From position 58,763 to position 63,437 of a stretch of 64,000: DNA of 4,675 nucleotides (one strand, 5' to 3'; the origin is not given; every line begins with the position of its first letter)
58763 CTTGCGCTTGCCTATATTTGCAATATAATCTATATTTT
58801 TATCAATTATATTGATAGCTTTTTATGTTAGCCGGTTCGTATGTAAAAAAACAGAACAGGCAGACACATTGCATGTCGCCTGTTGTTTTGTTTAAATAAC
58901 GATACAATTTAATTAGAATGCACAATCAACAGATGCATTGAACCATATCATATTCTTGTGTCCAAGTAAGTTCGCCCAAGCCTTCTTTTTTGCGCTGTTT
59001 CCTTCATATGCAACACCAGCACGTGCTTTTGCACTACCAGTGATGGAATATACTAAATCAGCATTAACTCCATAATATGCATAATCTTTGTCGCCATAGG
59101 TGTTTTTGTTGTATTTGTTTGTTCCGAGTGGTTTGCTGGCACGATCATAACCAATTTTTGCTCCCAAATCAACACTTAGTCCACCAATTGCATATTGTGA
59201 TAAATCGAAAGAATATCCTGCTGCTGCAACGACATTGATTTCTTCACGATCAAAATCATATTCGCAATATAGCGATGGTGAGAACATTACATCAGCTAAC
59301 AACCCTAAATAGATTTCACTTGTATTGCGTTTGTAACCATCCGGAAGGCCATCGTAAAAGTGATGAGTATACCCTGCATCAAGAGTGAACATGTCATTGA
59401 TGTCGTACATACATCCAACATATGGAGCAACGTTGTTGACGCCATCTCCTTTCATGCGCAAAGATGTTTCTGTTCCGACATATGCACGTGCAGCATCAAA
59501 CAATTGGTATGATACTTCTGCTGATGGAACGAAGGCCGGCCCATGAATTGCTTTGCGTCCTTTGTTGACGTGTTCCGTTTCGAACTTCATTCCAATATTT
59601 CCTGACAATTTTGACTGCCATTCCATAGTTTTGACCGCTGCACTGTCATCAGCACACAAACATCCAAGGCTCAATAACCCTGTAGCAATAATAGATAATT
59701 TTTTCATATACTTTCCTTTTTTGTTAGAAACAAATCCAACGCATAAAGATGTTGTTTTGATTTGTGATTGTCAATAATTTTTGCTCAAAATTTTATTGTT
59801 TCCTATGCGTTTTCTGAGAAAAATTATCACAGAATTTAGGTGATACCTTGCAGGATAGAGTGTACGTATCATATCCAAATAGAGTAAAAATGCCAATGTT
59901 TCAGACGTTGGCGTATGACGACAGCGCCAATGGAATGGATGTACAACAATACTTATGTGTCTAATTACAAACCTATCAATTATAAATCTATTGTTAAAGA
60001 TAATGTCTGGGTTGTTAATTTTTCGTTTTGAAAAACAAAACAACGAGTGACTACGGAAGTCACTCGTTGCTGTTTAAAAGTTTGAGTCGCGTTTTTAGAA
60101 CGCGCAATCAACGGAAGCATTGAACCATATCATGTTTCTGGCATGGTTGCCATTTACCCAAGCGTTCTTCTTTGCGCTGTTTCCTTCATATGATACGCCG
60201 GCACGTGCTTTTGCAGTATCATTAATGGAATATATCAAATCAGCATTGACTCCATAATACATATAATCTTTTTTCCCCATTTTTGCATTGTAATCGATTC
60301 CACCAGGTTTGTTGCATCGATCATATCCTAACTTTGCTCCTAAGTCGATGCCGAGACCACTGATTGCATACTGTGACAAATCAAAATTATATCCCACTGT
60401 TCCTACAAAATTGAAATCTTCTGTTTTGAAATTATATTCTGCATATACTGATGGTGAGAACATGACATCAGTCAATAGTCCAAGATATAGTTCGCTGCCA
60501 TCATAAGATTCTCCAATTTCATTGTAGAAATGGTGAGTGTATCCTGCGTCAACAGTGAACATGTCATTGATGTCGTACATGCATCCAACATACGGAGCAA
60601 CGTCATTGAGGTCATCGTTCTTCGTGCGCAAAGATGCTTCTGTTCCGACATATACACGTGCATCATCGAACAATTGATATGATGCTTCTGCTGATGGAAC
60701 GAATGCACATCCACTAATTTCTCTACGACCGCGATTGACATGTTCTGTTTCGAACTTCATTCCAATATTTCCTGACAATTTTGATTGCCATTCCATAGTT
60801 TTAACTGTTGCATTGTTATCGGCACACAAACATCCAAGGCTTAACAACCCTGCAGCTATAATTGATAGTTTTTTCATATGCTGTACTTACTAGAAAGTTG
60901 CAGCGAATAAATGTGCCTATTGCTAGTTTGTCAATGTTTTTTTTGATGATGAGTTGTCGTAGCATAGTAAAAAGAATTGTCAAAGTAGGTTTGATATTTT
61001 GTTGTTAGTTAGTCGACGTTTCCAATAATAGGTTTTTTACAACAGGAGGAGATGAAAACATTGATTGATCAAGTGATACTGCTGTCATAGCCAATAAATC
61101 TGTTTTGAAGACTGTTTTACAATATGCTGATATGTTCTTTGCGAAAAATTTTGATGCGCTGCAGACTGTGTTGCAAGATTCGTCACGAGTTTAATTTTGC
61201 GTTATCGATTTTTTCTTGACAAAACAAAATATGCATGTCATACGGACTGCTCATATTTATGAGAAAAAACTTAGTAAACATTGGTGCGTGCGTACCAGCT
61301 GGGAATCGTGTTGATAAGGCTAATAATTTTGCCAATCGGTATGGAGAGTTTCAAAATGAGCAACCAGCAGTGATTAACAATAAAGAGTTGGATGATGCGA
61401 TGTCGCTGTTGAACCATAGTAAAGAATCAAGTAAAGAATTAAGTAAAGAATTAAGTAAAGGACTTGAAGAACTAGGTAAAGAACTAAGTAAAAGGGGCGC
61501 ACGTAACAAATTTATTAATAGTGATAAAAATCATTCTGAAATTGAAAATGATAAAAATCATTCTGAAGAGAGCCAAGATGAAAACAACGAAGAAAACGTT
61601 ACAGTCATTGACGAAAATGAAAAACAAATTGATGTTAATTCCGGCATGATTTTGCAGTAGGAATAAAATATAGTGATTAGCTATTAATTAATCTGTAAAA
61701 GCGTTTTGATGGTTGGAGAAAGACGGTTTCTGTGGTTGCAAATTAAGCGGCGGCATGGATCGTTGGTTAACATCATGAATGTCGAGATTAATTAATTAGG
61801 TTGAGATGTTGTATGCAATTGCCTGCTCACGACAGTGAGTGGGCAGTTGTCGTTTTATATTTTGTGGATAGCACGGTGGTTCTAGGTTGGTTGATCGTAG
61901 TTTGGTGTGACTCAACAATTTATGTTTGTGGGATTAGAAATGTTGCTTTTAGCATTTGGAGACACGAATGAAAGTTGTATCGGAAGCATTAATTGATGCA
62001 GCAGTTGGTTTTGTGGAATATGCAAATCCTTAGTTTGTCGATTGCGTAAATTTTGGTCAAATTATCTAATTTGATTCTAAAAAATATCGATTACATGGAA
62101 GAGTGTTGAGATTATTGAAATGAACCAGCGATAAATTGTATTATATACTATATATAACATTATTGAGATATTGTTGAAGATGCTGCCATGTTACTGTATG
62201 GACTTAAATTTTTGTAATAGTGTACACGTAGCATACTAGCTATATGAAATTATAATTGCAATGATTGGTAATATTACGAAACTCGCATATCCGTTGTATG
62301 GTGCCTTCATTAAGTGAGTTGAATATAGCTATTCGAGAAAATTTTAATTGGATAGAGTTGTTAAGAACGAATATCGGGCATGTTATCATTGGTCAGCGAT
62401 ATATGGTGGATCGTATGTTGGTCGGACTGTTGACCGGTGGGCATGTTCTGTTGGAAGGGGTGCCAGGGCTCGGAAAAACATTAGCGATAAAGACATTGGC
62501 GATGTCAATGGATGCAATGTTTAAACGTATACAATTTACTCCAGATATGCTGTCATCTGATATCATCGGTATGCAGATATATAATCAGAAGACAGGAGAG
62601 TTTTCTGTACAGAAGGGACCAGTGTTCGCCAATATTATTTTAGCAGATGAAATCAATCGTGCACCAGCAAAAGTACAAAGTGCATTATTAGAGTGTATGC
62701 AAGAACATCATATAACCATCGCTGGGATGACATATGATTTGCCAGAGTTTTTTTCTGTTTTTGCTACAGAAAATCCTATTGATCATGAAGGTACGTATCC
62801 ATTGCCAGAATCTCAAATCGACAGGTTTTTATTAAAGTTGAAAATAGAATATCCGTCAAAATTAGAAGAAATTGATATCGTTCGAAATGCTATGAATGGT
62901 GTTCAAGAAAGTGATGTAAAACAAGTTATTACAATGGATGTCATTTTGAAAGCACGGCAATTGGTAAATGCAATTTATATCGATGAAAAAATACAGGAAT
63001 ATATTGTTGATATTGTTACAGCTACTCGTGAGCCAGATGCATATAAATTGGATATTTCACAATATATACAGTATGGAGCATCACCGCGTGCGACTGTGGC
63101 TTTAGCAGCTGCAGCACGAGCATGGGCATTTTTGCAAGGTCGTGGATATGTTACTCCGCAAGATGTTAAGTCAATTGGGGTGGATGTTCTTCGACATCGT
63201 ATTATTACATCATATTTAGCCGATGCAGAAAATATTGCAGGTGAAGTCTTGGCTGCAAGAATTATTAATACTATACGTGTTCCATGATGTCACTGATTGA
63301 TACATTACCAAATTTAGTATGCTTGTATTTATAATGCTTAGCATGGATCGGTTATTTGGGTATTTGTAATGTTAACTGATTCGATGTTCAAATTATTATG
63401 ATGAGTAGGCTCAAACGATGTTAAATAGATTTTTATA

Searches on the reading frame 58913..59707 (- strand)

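Call 17: search_protein_families(library=pfam, proteins=[window:58913-59707:-], max_evalue=0.01)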
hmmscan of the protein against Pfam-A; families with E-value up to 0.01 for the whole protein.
window:58913-59707:- (264 aa): 2 families
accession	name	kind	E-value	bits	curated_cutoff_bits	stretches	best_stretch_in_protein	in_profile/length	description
PF04338.18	DUF481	-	0.00081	19.9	21.1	0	159-255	86-174/210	Protein of unknown function, DUF481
PF10677.15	DUF2490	-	0.0017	18.6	29.8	0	64-137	8-79/186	Protein of unknown function (DUF2490)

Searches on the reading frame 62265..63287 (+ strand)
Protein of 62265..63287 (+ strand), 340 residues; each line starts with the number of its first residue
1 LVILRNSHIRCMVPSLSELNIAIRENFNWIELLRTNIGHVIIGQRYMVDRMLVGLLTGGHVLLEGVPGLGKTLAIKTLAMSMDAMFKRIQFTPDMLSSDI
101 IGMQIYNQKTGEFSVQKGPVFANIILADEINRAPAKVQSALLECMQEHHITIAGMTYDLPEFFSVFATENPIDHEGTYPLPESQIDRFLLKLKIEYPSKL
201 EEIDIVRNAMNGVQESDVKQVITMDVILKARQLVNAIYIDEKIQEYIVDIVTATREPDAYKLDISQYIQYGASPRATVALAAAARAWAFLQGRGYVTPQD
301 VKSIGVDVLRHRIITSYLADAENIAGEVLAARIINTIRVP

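Call 17: search_protein_families(library=pfam, proteins=[window:62265-63287:+], max_evalue=0.01)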
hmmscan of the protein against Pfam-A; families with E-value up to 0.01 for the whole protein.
window:62265-63287:+ (340 aa): 10 families
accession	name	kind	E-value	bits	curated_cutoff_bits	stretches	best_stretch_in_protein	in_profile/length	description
PF07726.17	AAA_3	-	7e-62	207.6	27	1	60-190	1-131/131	ATPase family associated with various cellular activities (AAA)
PF17863.7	AAA_lid_2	-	2.2e-21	75.8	22.7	1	265-324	6-65/74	AAA lid domain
PF07728.20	AAA_5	-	2.1e-12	47.7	22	1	60-188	1-139/139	AAA domain (dynein-related subfamily)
PF20030.5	bpMoxR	-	1.4e-09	37.7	27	1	36-203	9-177/205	MoxR domain in the MoxR-vWA-beta-propeller ternary systems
PF00493.29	MCM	-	3.6e-06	26.7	23.3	1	60-179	59-179/224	MCM P-loop domain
PF05496.18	RuvB_N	-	1.6e-05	25.2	27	1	60-152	35-115/159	Holliday junction DNA helicase RuvB P-loop domain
PF00004.35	AAA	-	2.4e-05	25.2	21.2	1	61-168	1-108/131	ATPase family associated with various cellular activities (AAA)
PF00158.32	Sigma54_activat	-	0.00064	19.9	20.2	1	60-160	24-132/168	Sigma-54 interaction domain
PF07724.20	AAA_2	-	0.0061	17.1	27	0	60-151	5-105/166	AAA domain (Cdc48 subfamily)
PF01078.27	Mg_chelatase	-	0.0097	15.8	20.3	0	41-80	5-44/207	Magnesium chelatase, subunit ChlI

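Call 50: find_encoding_contigs(protein=window:62265-63287:+, flank=10000, max_places=3)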
Protein window:62265-63287:+ (340 aa): no gene with exactly this product is on record in the collection.

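Call 58: find_homologous_proteins(query=window:62265-63287:+, max_evalue=1e-120)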
Query window:62265-63287:+ (340 aa): 199 proteins with E <= 1e-120 among 8000 candidates; the best 120 are listed.
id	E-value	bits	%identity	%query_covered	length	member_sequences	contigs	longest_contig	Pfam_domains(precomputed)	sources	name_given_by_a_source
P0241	1.2e-210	716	100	97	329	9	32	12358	PF20030.6,PF07726.18,PF00493.30,PF17863.8,PF05496.19,PF07728.21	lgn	-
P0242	1.3e-200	683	93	97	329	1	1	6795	PF20030.6,PF07726.18,PF00493.30,PF00004.36,PF17863.8,PF05496.19,PF07728.21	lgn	-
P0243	1.0e-198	677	91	98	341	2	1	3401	PF20030.6,PF07726.18,PF00493.30,PF00004.36,PF17863.8,PF05496.19,PF07728.21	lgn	-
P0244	1.8e-149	515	70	97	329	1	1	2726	PF20030.6,PF07726.18,PF17863.8,PF05496.19,PF07728.21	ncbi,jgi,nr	ncbi:MAG: AAA family ATPase [Puniceicoccales bacterium]|jgi:MoxR-like ATPase|nr:AAA family ATPase [P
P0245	3.7e-149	514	68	97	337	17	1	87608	PF20030.6,PF07726.18,PF17863.8,PF05496.19,PF07728.21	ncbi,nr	ncbi:MAG: AAA family ATPase [Puniceicoccales bacterium]|nr:AAA family ATPase [Puniceicoccales bacter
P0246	1.1e-147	509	68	97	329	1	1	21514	PF20030.6,PF07726.18,PF17863.8,PF05496.19,PF07728.21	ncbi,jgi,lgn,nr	ncbi:MAG: AAA family ATPase [Puniceicoccales bacterium]|jgi:MoxR-like ATPase|nr:AAA family ATPase [P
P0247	1.9e-146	505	70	97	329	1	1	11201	PF20030.6,PF07726.18,PF00004.36,PF17863.8,PF05496.19,PF07728.21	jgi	jgi:MoxR-like ATPase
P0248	4.7e-145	501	67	97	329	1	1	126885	PF20030.6,PF07726.18,PF17863.8,PF05496.19,PF07728.21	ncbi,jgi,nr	ncbi:MAG: AAA family ATPase [Puniceicoccales bacterium]|jgi:MoxR-like ATPase|nr:AAA family ATPase [P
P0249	7.0e-145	500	66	97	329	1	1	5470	PF20030.6,PF07726.18,PF00004.36,PF17863.8,PF05496.19,PF07728.21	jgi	jgi:MoxR-like ATPase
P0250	5.4e-144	497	67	97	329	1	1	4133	PF20030.6,PF00158.33,PF07726.18,PF00004.36,PF17863.8,PF05496.19,PF07728.21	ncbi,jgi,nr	ncbi:MAG: MoxR family ATPase [Puniceicoccales bacterium]|jgi:MoxR-like ATPase|nr:MoxR family ATPase 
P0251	7.9e-144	497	66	97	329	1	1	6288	PF20030.6,PF07726.18,PF17863.8,PF07728.21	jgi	jgi:MoxR-like ATPase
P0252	1.0e-141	490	65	97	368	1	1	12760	PF20030.6,PF07726.18,PF00004.36,PF17863.8,PF05496.19,PF07728.21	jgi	jgi:MoxR-like ATPase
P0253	1.2e-139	483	63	97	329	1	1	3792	PF20030.6,PF07726.18,PF17863.8,PF07728.21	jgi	jgi:MoxR-like ATPase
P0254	2.5e-138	479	64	97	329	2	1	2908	PF20030.6,PF00158.33,PF07726.18,PF00004.36,PF17863.8,PF05496.19,PF07728.21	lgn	-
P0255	2.9e-137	475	65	97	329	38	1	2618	PF20030.6,PF07726.18,PF00004.36,PF17863.8,PF07728.21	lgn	-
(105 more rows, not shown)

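Call 59: find_encoding_contigs(protein=P0242, flank=10000, max_places=2)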
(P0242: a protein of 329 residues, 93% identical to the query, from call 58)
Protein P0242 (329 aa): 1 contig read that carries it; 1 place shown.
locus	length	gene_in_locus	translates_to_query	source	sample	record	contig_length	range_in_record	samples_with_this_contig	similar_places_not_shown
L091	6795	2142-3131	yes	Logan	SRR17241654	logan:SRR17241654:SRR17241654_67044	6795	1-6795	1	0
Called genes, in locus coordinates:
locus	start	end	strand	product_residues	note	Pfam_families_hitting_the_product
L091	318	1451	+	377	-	-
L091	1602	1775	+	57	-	-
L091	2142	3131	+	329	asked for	PF20030:bpMoxR, PF00493:MCM (weak), PF00004:AAA (faint), PF05496:RuvB_N (faint), PF07726:AAA_3, PF07728:AAA_5, PF17863:AAA_lid_2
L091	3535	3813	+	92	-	PF00216:Bac_DNA_binding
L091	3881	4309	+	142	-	PF02021:UPF0102, PF03008:DUF234 (faint)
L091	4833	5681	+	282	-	PF01678:DAP_epimerase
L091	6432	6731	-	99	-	PF12769:PNTB_4TM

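Call 60: find_encoding_contigs(protein=P0243, flank=10000, max_places=2)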
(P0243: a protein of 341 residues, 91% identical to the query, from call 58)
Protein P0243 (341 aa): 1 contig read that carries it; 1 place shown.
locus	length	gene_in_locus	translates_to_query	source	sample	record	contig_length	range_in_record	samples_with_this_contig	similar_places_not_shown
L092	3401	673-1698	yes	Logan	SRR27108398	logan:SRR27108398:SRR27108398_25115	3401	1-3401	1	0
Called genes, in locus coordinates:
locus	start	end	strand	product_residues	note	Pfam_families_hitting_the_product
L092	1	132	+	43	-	?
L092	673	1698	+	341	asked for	PF20030:bpMoxR, PF00493:MCM (weak), PF00004:AAA (faint), PF05496:RuvB_N (faint), PF07726:AAA_3, PF07728:AAA_5, PF17863:AAA_lid_2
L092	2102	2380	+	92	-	PF00216:Bac_DNA_binding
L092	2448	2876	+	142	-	PF02021:UPF0102, PF03008:DUF234 (faint)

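Call 67: find_encoding_contigs(protein=P0241, flank=10000, max_places=3)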
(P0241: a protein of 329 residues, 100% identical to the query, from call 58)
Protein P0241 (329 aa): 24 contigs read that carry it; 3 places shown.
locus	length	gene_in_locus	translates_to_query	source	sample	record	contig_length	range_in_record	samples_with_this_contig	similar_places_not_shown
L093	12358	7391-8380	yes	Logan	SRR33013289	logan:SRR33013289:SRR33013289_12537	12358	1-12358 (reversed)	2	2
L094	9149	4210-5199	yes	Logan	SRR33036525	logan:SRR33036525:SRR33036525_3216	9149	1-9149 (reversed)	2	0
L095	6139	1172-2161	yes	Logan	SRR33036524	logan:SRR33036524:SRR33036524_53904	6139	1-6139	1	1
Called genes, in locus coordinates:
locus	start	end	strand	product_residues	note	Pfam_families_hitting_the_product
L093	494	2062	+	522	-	PF00342:PGI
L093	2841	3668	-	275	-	-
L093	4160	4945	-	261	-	-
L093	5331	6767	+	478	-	-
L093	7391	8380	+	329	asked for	PF20030:bpMoxR, PF00493:MCM (weak), PF05496:RuvB_N (faint), PF07726:AAA_3, PF07728:AAA_5, PF17863:AAA_lid_2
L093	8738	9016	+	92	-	PF00216:Bac_DNA_binding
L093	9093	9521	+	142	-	PF03008:DUF234 (weak), PF02021:UPF0102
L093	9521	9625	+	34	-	-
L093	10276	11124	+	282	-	PF01678:DAP_epimerase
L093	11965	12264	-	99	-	PF12769:PNTB_4TM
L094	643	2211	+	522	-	PF00342:PGI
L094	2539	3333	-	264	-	-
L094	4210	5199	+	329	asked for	PF20030:bpMoxR, PF00493:MCM (weak), PF05496:RuvB_N (faint), PF07726:AAA_3, PF07728:AAA_5, PF17863:AAA_lid_2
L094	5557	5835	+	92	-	PF00216:Bac_DNA_binding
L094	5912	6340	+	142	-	PF03008:DUF234 (weak), PF02021:UPF0102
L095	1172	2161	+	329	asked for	PF20030:bpMoxR, PF00493:MCM (weak), PF05496:RuvB_N (faint), PF07726:AAA_3, PF07728:AAA_5, PF17863:AAA_lid_2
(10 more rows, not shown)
